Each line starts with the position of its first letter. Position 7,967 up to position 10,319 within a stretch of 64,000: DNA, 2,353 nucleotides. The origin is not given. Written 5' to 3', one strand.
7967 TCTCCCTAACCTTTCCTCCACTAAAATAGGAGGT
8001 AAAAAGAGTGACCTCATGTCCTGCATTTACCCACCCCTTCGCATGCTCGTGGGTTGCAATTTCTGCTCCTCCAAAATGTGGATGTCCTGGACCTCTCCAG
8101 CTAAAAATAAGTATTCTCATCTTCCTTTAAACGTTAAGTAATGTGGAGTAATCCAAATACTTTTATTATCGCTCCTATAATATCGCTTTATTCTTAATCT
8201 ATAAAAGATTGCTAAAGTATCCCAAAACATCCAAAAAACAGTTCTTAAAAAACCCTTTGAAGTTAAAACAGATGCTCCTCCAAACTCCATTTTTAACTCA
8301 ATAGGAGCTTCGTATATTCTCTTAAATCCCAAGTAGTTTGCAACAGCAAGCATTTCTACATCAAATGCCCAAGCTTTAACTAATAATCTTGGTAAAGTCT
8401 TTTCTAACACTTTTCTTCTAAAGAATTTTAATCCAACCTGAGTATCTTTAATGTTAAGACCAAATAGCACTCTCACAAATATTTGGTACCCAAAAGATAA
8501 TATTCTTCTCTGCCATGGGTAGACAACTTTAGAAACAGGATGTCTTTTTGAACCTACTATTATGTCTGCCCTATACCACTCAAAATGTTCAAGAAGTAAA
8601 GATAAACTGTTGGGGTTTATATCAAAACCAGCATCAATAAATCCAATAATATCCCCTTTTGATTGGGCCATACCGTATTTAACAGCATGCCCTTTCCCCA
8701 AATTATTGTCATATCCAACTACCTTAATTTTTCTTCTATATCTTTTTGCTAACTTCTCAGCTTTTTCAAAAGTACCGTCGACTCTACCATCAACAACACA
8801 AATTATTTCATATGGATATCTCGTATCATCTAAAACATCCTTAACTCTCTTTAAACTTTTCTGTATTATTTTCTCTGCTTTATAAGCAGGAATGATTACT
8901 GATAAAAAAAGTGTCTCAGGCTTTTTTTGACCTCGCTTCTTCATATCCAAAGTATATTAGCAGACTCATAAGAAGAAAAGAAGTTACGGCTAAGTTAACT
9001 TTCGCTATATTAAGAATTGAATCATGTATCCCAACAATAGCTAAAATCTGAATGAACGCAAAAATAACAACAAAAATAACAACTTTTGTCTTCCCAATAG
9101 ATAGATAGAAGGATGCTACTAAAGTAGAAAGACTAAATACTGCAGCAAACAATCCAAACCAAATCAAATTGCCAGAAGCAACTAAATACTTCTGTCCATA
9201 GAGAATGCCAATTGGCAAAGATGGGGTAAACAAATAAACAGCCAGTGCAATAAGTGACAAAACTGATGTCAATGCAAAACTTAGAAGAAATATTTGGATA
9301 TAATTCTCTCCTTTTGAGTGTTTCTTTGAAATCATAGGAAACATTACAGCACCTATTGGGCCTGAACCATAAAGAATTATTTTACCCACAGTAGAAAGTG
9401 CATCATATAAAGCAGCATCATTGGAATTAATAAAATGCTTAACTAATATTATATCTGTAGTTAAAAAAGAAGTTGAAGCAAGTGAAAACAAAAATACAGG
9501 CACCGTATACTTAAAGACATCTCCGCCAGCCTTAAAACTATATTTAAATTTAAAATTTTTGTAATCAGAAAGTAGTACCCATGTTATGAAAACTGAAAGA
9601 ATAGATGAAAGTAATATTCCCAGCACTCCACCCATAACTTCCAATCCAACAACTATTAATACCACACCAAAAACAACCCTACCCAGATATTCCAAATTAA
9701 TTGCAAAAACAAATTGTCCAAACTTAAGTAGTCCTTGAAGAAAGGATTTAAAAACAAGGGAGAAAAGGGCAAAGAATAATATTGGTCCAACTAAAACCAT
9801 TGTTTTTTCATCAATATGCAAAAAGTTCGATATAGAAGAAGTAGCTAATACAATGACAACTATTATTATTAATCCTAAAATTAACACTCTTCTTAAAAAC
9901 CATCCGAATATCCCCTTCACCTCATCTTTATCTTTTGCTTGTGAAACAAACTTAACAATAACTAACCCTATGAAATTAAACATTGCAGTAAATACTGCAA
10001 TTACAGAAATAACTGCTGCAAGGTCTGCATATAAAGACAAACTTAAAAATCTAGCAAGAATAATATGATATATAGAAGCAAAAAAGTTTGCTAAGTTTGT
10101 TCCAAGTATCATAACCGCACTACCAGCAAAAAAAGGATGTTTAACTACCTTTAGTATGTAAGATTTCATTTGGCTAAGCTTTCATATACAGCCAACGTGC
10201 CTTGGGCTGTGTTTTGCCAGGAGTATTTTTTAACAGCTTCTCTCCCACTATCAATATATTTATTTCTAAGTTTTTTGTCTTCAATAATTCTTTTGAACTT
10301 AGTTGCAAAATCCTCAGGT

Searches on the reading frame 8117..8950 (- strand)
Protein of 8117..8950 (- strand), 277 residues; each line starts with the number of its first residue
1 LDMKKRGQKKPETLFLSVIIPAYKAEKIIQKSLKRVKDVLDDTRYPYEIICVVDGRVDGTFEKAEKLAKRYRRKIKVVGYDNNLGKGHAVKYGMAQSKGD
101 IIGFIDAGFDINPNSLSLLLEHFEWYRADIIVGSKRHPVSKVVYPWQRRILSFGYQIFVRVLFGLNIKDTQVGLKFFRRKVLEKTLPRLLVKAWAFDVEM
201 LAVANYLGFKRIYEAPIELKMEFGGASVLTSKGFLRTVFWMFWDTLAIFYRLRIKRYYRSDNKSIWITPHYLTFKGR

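Call 23: search_protein_families(library=ncbifam, proteins=[window:8117-8950:-], max_evalue=0.001)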
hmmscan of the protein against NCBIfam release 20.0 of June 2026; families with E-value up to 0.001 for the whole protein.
window:8117-8950:- (277 aa): 20 families
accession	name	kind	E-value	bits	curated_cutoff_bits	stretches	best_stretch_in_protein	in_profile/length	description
TIGR03937.1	PgaC_IcaA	equivalog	2.6e-13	49.7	422.3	1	8-124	39-151/407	poly-beta-1,6-N-acetyl-D-glucosamine synthase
NF047588.1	GlcsyltransPgfSStrep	equivalog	3.4e-13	49.5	500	1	16-184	3-166/308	glycosyltransferase PgfS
NF010496.0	PRK13915.1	equivalog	1e-10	41.2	262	1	12-109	29-127/307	glucosyl-3-phosphoglycerate synthase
NF007482.0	PRK10073.1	equivalog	1.1e-10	41.1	423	1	12-122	4-109/334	glycosyltransferase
NF058614.1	PPMAGASynPpgS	equivalog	1.4e-10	41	370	1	18-219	4-196/226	polyprenyl-phospho-N-acetylgalactosaminyl synthase PpgS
NF041875.1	EPS_EpsD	equivalog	6.2e-10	39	370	1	16-146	1-128/325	exopolysaccharide biosynthesis glycosyltransferase EpsD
NF007986.1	PRK10714.1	equivalog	1.3e-09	37.5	529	1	16-185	8-172/316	undecaprenyl-phosphate 4-deoxy-4-formamido-L-arabinose transferase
NF047683.1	TeichurnBiosyTuaG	equivalog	3.4e-09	36.7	400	1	15-116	7-104/252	teichuronic acid biosynthesis protein TuaG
NF038299.1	EPS_HpsN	equivalog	4.3e-08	32.5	425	1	16-120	3-103/317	hormogonium polysaccharide biosynthesis glycosyltransferase HpsN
TIGR04283.1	glyco_like_mftF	equivalog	1e-07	31.8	182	1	16-121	1-95/221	TIGR04283 family arsenosugar biosynthesis glycosyltransferase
NF038302.1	EPS_HpsE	equivalog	7e-07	28.5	300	1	16-107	3-95/307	hormogonium polysaccharide biosynthesis glycosyltransferase HpsE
NF050050.1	ProtGlycPglI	equivalog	1.3e-06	28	500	1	15-123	3-108/306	GalNAc(5)-diNAcBac-PP-undecaprenol beta-1,3-glucosyltransferase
NF053739.1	GlytfEpsEBac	equivalog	1.7e-06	27.2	450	1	16-112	3-95/265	glycosyltransferase EpsE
TIGR03965.1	mycofact_glyco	equivalog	2.8e-06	26.5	280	1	6-124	66-180/467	mycofactocin biosynthesis glycosyltransferase MftF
NF041394.1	GtaseAglG_Halo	equivalog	3.9e-06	26.4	440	1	16-126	3-110/304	glucosyl-dolichyl phosphate glucuronosyltransferase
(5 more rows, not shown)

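Call 53: search_protein_families(library=pfam, proteins=[window:8117-8950:-], max_evalue=0.001)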
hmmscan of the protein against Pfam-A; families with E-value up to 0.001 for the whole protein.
window:8117-8950:- (277 aa): 2 families
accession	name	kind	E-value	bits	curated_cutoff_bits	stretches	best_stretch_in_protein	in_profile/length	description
PF00535.33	Glycos_transf_2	-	8.8e-28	97.8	23.3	1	17-185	1-167/168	Glycosyl transferase family 2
PF13641.12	Glyco_tranf_2_3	-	9.1e-10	39.4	27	1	16-168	3-155/230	Glycosyltransferase like family 2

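Call 85: search_solved_structures(query=window:8117-8950:-, max_evalue=0.001)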
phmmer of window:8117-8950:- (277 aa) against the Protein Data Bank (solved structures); distinct sequences matched with E-value up to 0.001: 18.
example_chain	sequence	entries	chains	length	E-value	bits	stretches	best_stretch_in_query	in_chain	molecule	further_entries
5mlz_A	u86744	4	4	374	5.7e-13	52.2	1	13-232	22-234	Dolichol monophosphate mannose synthase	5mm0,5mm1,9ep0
5eke_A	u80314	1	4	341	3.2e-11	46.5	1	12-149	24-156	Uncharacterized glycosyltransferase sll0501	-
5ekp_C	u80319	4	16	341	3.2e-11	46.5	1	12-149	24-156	Uncharacterized glycosyltransferase sll0501 | Glycosyltransferase sll0501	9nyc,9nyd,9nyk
9nye_A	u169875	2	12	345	3.3e-11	46.4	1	12-149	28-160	Glycosyltransferase sll0501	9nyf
5tze_C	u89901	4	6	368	1.2e-05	28.2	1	16-132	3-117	Glycosyl transferase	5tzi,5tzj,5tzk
8vh7_A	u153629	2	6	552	1.3e-05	28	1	15-107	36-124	Heparosan synthase B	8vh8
8viw_A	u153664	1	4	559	1.4e-05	28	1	15-107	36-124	Heparosan synthase B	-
2z87_A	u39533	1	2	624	2e-05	27.5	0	15-124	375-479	Chondroitin synthase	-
2z86_A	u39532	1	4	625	2e-05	27.5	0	15-124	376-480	Chondroitin synthase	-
5tz8_A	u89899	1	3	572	2.2e-05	27.4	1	16-132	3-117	Glycosyl transferase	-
9hwj_A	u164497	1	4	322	5.1e-05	26.1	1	16-183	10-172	Undecaprenyl-phosphate 4-deoxy-4-formamido-L-arabinose transferase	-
6p61_A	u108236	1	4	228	5.9e-05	25.9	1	15-122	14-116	Glycosyltransferase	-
9bhc_C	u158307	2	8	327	8.6e-05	25.4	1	16-124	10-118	Undecaprenyl-phosphate 4-deoxy-4-formamido-L-arabinose transferase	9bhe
8vxh_A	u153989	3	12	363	0.00011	25.1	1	16-124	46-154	Undecaprenyl-phosphate 4-deoxy-4-formamido-L-arabinose transferase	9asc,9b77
5hea_A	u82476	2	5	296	0.00024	23.9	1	15-111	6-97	Putative glycosyltransferase (GalT1)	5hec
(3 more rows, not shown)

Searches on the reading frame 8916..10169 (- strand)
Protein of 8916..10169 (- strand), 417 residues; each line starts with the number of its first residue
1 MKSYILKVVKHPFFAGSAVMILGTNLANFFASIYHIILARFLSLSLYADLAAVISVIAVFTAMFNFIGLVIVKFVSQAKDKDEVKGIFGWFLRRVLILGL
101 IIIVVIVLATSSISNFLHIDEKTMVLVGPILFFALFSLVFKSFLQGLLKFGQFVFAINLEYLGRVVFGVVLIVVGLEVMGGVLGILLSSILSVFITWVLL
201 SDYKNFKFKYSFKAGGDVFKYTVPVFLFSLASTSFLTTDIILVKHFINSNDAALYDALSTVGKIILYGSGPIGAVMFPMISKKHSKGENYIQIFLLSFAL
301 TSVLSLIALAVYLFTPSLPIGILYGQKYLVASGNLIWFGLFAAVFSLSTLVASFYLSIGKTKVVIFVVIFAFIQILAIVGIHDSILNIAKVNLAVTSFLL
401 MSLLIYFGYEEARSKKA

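Call 5: search_protein_families(library=pfam, proteins=[window:8916-10169:-], max_evalue=0.01)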
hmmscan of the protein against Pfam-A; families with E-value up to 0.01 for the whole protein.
window:8916-10169:- (417 aa): 2 families
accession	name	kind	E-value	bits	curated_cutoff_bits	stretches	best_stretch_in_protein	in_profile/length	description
PF01943.22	Polysacc_synt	-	1.3e-18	67.9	28.2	1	15-282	3-272/274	Polysaccharide biosynthesis protein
PF13440.11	Polysacc_synt_3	-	1.9e-16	60.6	23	1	37-331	1-291/293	Polysaccharide biosynthesis protein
